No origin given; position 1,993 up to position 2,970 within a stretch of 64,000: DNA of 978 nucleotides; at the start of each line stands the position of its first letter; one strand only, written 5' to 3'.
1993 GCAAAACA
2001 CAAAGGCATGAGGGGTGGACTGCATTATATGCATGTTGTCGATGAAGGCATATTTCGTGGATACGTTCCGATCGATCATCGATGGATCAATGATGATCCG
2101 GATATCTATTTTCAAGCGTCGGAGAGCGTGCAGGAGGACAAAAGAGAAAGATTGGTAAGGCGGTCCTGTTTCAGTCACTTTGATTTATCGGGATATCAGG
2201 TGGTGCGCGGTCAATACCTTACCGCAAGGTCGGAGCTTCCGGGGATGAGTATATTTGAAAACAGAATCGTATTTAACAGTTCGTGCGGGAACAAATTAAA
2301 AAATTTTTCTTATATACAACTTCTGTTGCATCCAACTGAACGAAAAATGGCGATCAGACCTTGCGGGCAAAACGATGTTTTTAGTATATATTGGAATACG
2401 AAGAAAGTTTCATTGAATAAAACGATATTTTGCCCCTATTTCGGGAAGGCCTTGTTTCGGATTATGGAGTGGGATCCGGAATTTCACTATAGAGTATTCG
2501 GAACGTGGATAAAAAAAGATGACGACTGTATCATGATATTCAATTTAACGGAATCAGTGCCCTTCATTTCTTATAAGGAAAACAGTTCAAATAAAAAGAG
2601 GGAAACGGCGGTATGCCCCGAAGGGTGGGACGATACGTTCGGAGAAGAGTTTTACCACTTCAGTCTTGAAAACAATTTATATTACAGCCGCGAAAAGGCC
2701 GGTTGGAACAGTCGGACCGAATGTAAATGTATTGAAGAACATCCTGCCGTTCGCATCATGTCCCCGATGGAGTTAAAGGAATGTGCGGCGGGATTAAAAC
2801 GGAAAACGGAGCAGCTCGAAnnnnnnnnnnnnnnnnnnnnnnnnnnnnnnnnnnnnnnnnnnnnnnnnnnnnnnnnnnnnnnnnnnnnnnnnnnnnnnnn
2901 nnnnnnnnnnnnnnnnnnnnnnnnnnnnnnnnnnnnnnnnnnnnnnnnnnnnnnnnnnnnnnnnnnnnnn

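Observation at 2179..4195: Fourfold tandem paralogous domain: one copy fused to a serine recombinase lacking the zinc ribbon and coiled coil, three free-standing copies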

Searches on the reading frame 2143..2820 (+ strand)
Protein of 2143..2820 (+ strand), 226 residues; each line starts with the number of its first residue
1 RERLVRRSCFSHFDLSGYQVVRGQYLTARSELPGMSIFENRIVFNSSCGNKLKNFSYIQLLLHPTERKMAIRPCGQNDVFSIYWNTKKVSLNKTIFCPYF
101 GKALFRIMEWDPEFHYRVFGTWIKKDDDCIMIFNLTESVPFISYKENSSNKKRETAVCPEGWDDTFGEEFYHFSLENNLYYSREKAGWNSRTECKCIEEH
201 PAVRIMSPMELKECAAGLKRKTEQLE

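Call 8: find_homologous_proteins(query=window:2143-2820:+, max_evalue=0.001)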
Query seq(226 aa) (226 aa): 10 proteins with E <= 0.001 among 53 candidates.
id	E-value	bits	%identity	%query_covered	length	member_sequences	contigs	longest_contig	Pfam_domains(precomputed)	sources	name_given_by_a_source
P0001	2.6e-88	314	75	77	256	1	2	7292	-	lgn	-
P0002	1.8e-85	304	99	58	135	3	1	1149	-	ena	-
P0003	1.3e-72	262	52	96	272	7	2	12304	-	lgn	-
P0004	4.1e-54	202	48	82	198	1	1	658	-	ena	-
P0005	7.2e-53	198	42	97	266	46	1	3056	-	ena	-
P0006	3.4e-48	182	47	76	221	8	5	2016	-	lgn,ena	-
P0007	7.9e-47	178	48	70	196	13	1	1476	-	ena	-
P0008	1.2e-43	167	43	81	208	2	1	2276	-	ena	-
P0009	6.6e-43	165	46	77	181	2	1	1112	-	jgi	jgi:hypothetical protein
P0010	2.5e-36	144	42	76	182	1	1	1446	-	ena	-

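Call 13: find_related_loci(query=A1, collection=genome_contigs, flank=8000)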
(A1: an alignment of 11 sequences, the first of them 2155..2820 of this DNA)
Query A1 (222 aa) in genome_contigs; peptide patterns used: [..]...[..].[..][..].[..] (x = any residue, [..] = any of these).
45 stretches matched a pattern; 30 encode a relative of the query (tblastn E <= 1e-3); 30 distinct loci.
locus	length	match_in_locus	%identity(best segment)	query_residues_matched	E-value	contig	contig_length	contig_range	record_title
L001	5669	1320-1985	79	1-222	1e-123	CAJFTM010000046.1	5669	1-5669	uncultured Clostridia bacterium isolate Chicken_9_mag_25 genome assembly, contig: MAGpy_11413_9_idba_bin_25_fascaffold_1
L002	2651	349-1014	79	1-222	3e-128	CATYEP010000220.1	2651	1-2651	MAG TPA_asm: uncultured Eubacteriales bacterium isolate ERR9354184_bin.59_MetaWRAP_v1.3_MAG genome assembly, contig: ERZ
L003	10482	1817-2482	73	1-222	3e-113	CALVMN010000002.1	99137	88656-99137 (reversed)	MAG: Candidatus Gallimonas merdigallinarum isolate BRZ_SE__bin41 genome assembly, contig: BRZ_SE__NODE_104_length_99137_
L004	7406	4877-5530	59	1-215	3e-84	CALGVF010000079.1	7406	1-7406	MAG TPA_asm: uncultured Clostridia bacterium isolate SRR1747030_bin.40_CONCOCT_v1.1_MAG genome assembly, contig: ERZ8082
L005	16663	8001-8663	54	1-215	1e-79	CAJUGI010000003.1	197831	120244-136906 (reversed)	MAG TPA_asm: uncultured Christensenella sp. isolate MGBC134176 genome assembly, contig: MGBC134176.3, whole genome shotg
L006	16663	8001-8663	54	1-215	3e-79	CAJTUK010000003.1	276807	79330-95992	MAG TPA_asm: uncultured Christensenella sp. isolate MGBC114492 genome assembly, contig: MGBC114492.3, whole genome shotg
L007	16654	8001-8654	53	4-215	1e-77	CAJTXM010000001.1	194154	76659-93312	MAG TPA_asm: uncultured Christensenella sp. isolate MGBC123009 genome assembly, contig: MGBC123009.1, whole genome shotg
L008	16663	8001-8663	52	1-215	1e-77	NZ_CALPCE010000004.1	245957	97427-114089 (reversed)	Anaerocaecibacter muris strain CLA-AA-M11 NODE_4_length_245957_cov_455.858618, whole genome shotgun sequence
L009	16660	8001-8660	52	1-215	4e-76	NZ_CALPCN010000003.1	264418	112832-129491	Pumilibacter muris strain CLA-AA-M08 NODE_3_length_264418_cov_367.729160, whole genome shotgun sequence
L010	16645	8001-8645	51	6-215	1e-72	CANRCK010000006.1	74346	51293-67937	MAG: uncultured Clostridia bacterium isolate Lapin-027__bin72 genome assembly, contig: Lapin-027__NODE_239_length_74346_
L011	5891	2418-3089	46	1-218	2e-63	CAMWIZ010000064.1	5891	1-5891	MAG TPA_asm: uncultured Clostridia bacterium isolate SRR14411333_bin.5_metawrap_v1.3_MAG genome assembly, contig: NODE.8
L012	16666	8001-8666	43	1-218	1e-62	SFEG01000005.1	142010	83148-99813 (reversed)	MAG: Clostridiales bacterium isolate W0P29.010 Contig43, whole genome shotgun sequence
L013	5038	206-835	45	1-207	3e-61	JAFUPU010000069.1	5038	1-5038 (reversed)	MAG: Bacteroidaceae bacterium isolate RGIG4715 Roe_deer_Rectum.Co__c1417952, whole genome shotgun sequence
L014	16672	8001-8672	44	1-218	2e-61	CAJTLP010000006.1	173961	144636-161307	MAG TPA_asm: uncultured Eubacterium sp. isolate MGBC100127 genome assembly, contig: MGBC100127.6, whole genome shotgun s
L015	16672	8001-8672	44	1-218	5e-61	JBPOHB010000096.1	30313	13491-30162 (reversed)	MAG: Bacillota bacterium isolate MAG_89 c_000000079271, whole genome shotgun sequence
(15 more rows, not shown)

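Call 21: search_protein_representatives(alignment_id=A1)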
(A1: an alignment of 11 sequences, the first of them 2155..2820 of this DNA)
Query: 11 sequences, 215 profile positions. Proteins with E-value up to 0.001 (for the whole library): 2231; up to 1e-10: 1122; up to 1e-30: 135. The best 150 are listed.
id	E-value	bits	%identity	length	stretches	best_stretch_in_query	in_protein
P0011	2.7e-90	318.2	-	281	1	2-214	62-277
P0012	2.3e-76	272.6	-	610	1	2-213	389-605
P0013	6.7e-65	235.2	-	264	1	2-209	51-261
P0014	4.3e-61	222.7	-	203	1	30-213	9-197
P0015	4.7e-59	216.1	-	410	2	2-161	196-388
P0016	5.8e-57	209.2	-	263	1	36-212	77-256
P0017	8.4e-57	208.7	-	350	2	2-145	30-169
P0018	7.1e-50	186.1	-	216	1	39-165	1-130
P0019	2.0e-47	178.0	-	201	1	2-163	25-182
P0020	1.1e-46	175.6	-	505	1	2-117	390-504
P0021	1.5e-42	162.2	-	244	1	3-165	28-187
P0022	2.6e-42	161.3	-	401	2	2-145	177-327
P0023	8.7e-42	159.6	-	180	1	2-113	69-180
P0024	2.2e-41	158.3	-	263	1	2-211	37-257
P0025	2.2e-41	158.3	-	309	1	5-168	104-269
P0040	8.7e-41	156.4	-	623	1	2-211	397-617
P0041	9.1e-41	156.3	-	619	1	2-211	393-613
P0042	1.1e-40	156.1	-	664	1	2-211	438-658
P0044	1.3e-40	155.8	-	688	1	2-211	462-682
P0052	2.2e-39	151.8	-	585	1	2-196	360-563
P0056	1.9e-38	148.7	-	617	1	3-212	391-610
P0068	3.2e-37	144.7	-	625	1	2-164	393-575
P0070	4.5e-37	144.2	-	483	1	2-161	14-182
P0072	6.2e-37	143.8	-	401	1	2-165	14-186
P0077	1.9e-36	142.2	-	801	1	3-205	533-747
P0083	6.3e-36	140.5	-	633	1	2-207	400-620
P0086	9.0e-36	140.0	-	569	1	3-211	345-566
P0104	9.4e-34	133.4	-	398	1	2-204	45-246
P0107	1.2e-33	133.1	-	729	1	20-210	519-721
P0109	1.4e-33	132.8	-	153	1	2-134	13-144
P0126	3.1e-32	128.4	-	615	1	2-211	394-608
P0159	6.4e-30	120.9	-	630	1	2-207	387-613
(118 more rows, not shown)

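Call 22: search_protein_families(library=pfam, proteins=[P0012, P0040, P0019, P0021, P0070, P0072, P0077, P0104, P0109, P0107], max_evalue=0.01)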
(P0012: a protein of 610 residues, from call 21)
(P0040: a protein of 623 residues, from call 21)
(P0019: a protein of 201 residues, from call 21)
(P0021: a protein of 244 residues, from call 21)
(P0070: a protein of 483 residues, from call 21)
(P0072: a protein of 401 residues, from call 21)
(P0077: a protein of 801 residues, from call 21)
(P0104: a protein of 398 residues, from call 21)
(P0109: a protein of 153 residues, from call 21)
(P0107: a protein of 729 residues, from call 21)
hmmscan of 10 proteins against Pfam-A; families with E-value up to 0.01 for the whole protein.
P0012 (610 aa): 2 families
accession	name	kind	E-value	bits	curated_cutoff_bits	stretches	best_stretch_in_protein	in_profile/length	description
PF07508.19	Recombinase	-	5.7e-22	78.3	21.1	1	221-326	2-100/102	Recombinase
PF00239.26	Resolvase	-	1.5e-21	77.4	23.3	1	43-190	3-143/145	Resolvase, N terminal domain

P0040 (623 aa): 2 families
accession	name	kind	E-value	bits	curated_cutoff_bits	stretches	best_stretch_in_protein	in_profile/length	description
PF01131.25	Topoisom_bac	-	3.4e-57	194.8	35.1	1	65-258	2-216/411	DNA topoisomerase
PF07508.19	Recombinase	-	1.3e-12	48.3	21.1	1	249-336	27-101/102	Recombinase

P0019 (201 aa): 1 family
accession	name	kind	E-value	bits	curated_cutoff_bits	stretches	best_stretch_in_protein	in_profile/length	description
PF19623.4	DUF6128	-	0.0096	16.4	27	0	123-165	60-102/113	Family of unknown function (DUF6128)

P0021 (244 aa): 0 families

P0070 (483 aa): 1 family
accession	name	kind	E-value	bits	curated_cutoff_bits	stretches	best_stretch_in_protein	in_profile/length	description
PF04101.22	Glyco_tran_28_C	-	5.7e-08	33.4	22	1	371-472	52-153/166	Glycosyltransferase family 28 C-terminal domain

P0072 (401 aa): 2 families
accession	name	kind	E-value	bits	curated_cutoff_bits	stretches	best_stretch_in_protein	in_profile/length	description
PF01370.27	Epimerase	-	1.1e-25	90.9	20.9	1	225-326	142-240/240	NAD dependent epimerase/dehydratase family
PF16363.11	GDP_Man_Dehyd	-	2.7e-08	34.1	27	1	226-386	154-330/332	GDP-mannose 4,6 dehydratase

P0077 (801 aa): 1 family
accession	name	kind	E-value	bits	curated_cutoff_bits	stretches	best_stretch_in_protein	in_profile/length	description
PF07508.19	Recombinase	-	1.4e-18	67.4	21.1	1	364-469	1-99/102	Recombinase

P0104 (398 aa): 0 families

P0109 (153 aa): 0 families

P0107 (729 aa): 3 families
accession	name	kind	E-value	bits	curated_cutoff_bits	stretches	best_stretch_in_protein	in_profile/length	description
PF07508.19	Recombinase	-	2.9e-20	72.8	21.1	1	204-323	2-102/102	Recombinase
PF00239.26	Resolvase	-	6.1e-18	65.8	23.3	1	30-180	2-143/145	Resolvase, N terminal domain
PF13408.12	Zn_ribbon_recom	-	8.4e-08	32.9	25.3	1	345-404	2-56/58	Recombinase zinc beta ribbon domain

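Call 23: predict_structure(alignment_id=A1)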
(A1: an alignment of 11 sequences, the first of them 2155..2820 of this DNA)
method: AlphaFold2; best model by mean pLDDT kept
length: 222 residues; sequences in the alignment: 11
mean_pLDDT: 67.1   pTM: 0.55
mean pLDDT of the five models: 67.1, 65.6, 63.8, 63.5, 62.0
residues with pLDDT >= 90: 50; 70-90: 66; 50-70: 23; < 50: 83
segments of 3 or more residues with pLDDT < 50: 1-10, 12-25, 142-199
pLDDT, mean of each block of 10 residues (from residue 1): 40 43 60 94 89 89 88 87 71 88 91 90 85 83 44 37 43 38 36 44 74 65 47
secondary structure, 60 per line:
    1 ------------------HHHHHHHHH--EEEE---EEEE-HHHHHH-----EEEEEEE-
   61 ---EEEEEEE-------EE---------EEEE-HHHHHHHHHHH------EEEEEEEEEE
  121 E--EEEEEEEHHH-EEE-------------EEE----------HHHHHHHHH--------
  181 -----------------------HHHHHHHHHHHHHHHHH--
elements in order: H19-27 E30-33 E37-40 H42-47 E53-59 E64-70 E89-92 H94-104 E111-121 E124-130 E135-137 E151-153 H164-172 H204-220
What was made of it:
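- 2173..2592 (+): Copy 1 of the paralogous domain (core, residues 391-530), fused to the recombinase. The AF2 core has pLDDT ~85-94 (call 23).
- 2593..2823 (+): C-terminal extension (the CPEGW..FGEEFY motif, shared with c2), a low-confidence tail, and a terminal helix. AF2 gives pLDDT <50 for construct residues 142-199 and a helix at 204-220 (call 23).
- Checked: The AF2 model of residues 385-606 shows no long helical hairpin (call 23).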

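Call 26: fold_search(model_id=the predicted structure, library=pdb)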
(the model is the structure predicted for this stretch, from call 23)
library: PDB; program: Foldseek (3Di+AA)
matches with E <= 10: 1049; with E <= 0.001: 0
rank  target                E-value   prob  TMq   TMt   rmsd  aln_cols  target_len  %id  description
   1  3ifv_B                1.7e-02  0.25  0.14  0.14  15.8       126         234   13  Crystal structure of the Haloferax volcanii proliferating cell nuclear antigen (released 2009-09-01)
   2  6ap4_C                2.2e-02  0.12  0.11  0.07  16.5       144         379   11  Crystal structure of the DNA polymerase III subunit beta from Acinetobacter baumannii (released 2017-12-20)
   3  6ap4_A                2.4e-02  0.11  0.10  0.07  16.4       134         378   13  Crystal structure of the DNA polymerase III subunit beta from Acinetobacter baumannii (released 2017-12-20)
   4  3ifv_C                2.7e-02  0.21  0.15  0.14  15.9       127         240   10  Crystal structure of the Haloferax volcanii proliferating cell nuclear antigen (released 2009-09-01)
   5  2d4r_A                2.8e-02  0.15  0.12  0.16  14.2       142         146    6  Crystal structure of TTHA0849 from Thermus thermophilus HB8 (released 2005-12-13)
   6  2d4r_C                3.2e-02  0.14  0.12  0.16  14.2       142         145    6  Crystal structure of TTHA0849 from Thermus thermophilus HB8 (released 2005-12-13)
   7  8ite                  3.4e-02  0.18  0.14  0.12  16.5       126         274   14  Crystal structure of pE301R from African swine fever virus (released 2023-09-13)
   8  6ap4_I                3.8e-02  0.10  0.10  0.07  16.7       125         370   10  Crystal structure of the DNA polymerase III subunit beta from Acinetobacter baumannii (released 2017-12-20)
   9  3ifv_A                4.3e-02  0.18  0.14  0.14  15.6       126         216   11  Crystal structure of the Haloferax volcanii proliferating cell nuclear antigen (released 2009-09-01)
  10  6man_A                5.8e-02  0.13  0.14  0.10  15.7       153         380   10  Crystal structure of a DnaN sliding clamp DNA polymerase III subunit beta from Rickettsia bellii RML369-C (released 2018-09-05)
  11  7bup_C                6.6e-02  0.14  0.14  0.12  15.8       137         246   10  Crystal structure of PCNA from pathogenic yeast Candida albicans (released 2021-02-17)
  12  6ka3_A                7.4e-02  0.08  0.11  0.14  15.3       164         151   10  Crystal structure of a Thebaine synthase from Papaver somniferum (released 2020-06-24)
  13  3a1j_A                9.5e-02  0.14  0.15  0.13  17.1       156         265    8  Crystal structure of the human Rad9-Hus1-Rad1 complex (released 2009-06-02)
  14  6ka3_D                1.0e-01  0.06  0.11  0.14  15.3       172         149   13  Crystal structure of a Thebaine synthase from Papaver somniferum (released 2020-06-24)
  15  6ka2_B                1.0e-01  0.05  0.11  0.13  15.2       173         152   12  Crystal structure of a Thebaine synthase from Papaver somniferum in complex with TBN (released 2020-06-24)
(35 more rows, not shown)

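Call 32: search_protein_families(library=pfam, proteins=[P0042, P0044, P0083, P0159, P0068, P0056, P0041, P0052, P0086, P0126], max_evalue=0.01)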
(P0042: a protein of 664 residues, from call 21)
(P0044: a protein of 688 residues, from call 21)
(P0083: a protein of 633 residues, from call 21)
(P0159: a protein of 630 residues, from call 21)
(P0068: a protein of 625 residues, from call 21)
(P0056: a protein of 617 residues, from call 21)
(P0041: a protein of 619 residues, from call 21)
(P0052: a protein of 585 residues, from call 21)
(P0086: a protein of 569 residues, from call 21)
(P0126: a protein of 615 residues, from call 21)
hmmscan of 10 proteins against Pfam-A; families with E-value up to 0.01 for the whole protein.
P0042 (664 aa): 4 families
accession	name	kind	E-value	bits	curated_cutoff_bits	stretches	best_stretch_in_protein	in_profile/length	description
PF02534.20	T4SS-DNA_transf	-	5.2e-43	148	20.1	1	2-335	110-442/468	Type IV secretory system Conjugative DNA transfer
PF12696.13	TraG-D_C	-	1.1e-36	125.9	22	1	199-317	1-125/126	TraM recognition site of TraD and TraG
PF10412.15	TrwB_AAD_bind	-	1.1e-14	54.6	20.5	1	202-327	248-377/387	Type IV secretion-system coupling protein DNA-binding domain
PF07508.19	Recombinase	-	8.9e-06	26.3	21.1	1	338-377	62-101/102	Recombinase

P0044 (688 aa): 1 family
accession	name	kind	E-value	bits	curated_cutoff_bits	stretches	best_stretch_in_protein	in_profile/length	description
PF07508.19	Recombinase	-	8.4e-08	32.8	21.1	1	360-401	64-101/102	Recombinase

P0083 (633 aa): 2 families
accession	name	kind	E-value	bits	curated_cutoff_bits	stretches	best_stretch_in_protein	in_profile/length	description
PF00239.26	Resolvase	-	1.5e-23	83.9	23.3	1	50-191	1-135/145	Resolvase, N terminal domain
PF07508.19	Recombinase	-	3.3e-19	69.5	21.1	1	221-327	1-100/102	Recombinase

P0159 (630 aa): 2 families
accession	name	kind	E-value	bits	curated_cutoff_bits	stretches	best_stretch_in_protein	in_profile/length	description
PF00239.26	Resolvase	-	1.7e-24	87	23.3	1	49-195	1-140/145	Resolvase, N terminal domain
PF07508.19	Recombinase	-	2.6e-21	76.2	21.1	1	221-326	2-100/102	Recombinase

P0068 (625 aa): 2 families
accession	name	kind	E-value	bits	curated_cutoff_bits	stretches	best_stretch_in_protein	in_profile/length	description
PF00239.26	Resolvase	-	1e-26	94.2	23.3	1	51-199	2-143/145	Resolvase, N terminal domain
PF07508.19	Recombinase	-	1.3e-19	70.8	21.1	1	222-327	2-100/102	Recombinase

P0056 (617 aa): 2 families
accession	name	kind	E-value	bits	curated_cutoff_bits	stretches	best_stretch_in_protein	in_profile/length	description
PF07508.19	Recombinase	-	5.6e-26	91.2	21.1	1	220-325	2-100/102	Recombinase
PF00239.26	Resolvase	-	1e-25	91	23.3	1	48-191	1-137/145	Resolvase, N terminal domain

P0041 (619 aa): 3 families
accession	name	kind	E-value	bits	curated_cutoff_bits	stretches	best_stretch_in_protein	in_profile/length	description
PF02534.20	T4SS-DNA_transf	-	6e-22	78.6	20.1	1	172-335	44-203/468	Type IV secretory system Conjugative DNA transfer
PF07508.19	Recombinase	-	1.4e-05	25.7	21.1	1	291-332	55-101/102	Recombinase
PF10412.15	TrwB_AAD_bind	-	0.00016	21.1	20.5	1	170-308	10-138/387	Type IV secretion-system coupling protein DNA-binding domain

P0052 (585 aa): 1 family
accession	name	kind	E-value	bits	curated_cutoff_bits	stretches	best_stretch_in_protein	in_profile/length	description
PF07508.19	Recombinase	-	4.3e-43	146.2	21.1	2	16-120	1-99/102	Recombinase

P0086 (569 aa): 2 families
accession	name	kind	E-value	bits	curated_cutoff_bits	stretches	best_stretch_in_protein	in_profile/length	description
PF07508.19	Recombinase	-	1.9e-17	63.8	21.1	1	179-282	2-98/102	Recombinase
PF20188.4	DUF6551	-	2e-14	54.1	26.8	1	74-125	6-57/242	Family of unknown function (DUF6551)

P0126 (615 aa): 2 families
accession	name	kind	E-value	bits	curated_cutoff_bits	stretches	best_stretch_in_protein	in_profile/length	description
PF00239.26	Resolvase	-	5.2e-30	104.9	23.3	1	44-192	2-143/145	Resolvase, N terminal domain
PF07508.19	Recombinase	-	3e-19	69.6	21.1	1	217-313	2-92/102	Recombinase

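Call 34: fold_search(model_id=the predicted structure, library=viral)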
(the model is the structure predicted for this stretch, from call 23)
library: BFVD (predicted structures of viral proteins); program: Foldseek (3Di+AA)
matches with E <= 10: 450; with E <= 0.001: 0
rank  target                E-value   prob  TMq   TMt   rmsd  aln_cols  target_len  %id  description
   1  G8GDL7                2.8e-03  0.99  0.26  0.20   9.9       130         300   14  Uncharacterized protein [Salmonella typhimurium phage PhiSH19]
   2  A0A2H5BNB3            3.4e-03  1.00  0.33  0.33  11.9       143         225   12  Uncharacterized protein [Klebsiella phage Menlow]
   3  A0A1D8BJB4            3.8e-03  0.35  0.13  0.18  15.0       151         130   13  SIFV.gp50-like protein [Sulfolobus islandicus filamentous virus 2]
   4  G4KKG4                4.0e-03  0.97  0.29  0.32  14.6       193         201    8  (no name in the UniProt tables at hand)
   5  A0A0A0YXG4            5.1e-03  1.00  0.33  0.28  15.3       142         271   15  Uncharacterized protein [Erwinia phage phiEa2809]
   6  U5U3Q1                4.3e-02  0.14  0.15  0.15  17.4       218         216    7  (no name in the UniProt tables at hand)
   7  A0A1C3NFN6            4.8e-02  0.11  0.12  0.08  17.1       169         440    6  (no name in the UniProt tables at hand)
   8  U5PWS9                5.1e-02  0.11  0.09  0.14  14.5       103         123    8  Uncharacterized protein [Bacillus phage Slash]
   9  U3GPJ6                6.1e-02  0.12  0.14  0.10  19.7       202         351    7  DNA polymerase processivity factor [Suid betaherpesvirus 2]
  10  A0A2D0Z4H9            7.4e-02  0.07  0.14  0.17  17.8       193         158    7  Single stranded DNA-binding protein [Vibrio phage JSF9]
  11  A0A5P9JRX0            8.3e-02  0.07  0.11  0.08  17.5       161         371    7  DNA polymerase processivity factor [Psittacid alphaherpesvirus 5]
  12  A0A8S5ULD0            9.4e-02  0.09  0.13  0.14  17.2       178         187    9  Beta sliding clamp [Siphoviridae sp. ctOH142]
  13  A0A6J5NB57            9.4e-02  0.08  0.13  0.14  17.0       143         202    8  Uncharacterized protein [uncultured Caudovirales phage]
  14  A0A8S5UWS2            1.1e-01  0.06  0.11  0.12  20.1       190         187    8  Uncharacterized protein [Siphoviridae sp. ctzO58]
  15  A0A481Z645            1.1e-01  0.10  0.14  0.20  14.6       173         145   14  Uncharacterized protein [Pithovirus LCPAC202]
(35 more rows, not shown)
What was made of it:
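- On DNA sliding-clamp (PCNA/DnaN) fold: They also appear as weak BFVD hits (call 34).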
